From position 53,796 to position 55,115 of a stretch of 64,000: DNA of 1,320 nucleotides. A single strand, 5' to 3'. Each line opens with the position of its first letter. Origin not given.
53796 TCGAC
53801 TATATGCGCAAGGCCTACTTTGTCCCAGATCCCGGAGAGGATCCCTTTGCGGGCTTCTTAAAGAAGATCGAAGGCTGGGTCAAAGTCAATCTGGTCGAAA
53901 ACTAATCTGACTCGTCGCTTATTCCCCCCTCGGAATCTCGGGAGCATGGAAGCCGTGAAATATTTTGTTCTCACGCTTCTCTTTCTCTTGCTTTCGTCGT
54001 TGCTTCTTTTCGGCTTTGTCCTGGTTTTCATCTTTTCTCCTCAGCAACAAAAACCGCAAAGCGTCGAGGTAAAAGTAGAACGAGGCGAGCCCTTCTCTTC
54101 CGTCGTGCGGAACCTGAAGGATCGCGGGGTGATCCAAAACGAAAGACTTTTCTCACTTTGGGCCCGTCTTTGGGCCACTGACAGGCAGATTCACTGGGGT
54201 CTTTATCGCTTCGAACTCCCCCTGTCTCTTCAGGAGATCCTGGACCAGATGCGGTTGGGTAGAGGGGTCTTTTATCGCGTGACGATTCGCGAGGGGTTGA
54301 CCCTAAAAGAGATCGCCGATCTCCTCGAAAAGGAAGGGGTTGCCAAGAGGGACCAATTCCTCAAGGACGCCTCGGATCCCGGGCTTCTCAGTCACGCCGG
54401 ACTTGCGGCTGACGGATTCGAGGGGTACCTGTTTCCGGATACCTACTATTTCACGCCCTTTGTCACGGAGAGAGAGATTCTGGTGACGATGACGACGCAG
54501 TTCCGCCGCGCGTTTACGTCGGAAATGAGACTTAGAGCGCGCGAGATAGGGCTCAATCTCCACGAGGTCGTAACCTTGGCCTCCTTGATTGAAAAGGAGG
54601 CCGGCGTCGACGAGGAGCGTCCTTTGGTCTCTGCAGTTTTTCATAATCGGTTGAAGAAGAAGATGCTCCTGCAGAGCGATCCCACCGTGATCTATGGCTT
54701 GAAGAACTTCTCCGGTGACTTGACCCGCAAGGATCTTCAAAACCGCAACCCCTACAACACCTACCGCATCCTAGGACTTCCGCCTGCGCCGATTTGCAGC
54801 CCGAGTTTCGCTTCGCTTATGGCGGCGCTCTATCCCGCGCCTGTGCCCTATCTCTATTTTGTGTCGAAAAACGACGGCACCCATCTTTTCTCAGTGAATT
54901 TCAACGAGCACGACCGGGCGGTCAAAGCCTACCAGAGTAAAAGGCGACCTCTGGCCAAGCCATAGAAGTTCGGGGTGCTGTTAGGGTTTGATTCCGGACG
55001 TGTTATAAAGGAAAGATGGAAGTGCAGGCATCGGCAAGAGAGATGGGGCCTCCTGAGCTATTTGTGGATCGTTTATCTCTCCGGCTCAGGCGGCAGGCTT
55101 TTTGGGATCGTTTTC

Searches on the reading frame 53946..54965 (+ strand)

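Call 11: search_protein_families(library=pfam, proteins=[window:53946-54965:+])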
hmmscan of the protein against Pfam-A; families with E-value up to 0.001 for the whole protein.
window:53946-54965:+ (339 aa): 1 family
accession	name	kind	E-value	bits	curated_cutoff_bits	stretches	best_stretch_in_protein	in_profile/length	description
PF02618.21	YceG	-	2.1e-86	290.3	32.4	1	42-327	1-274/275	YceG-like family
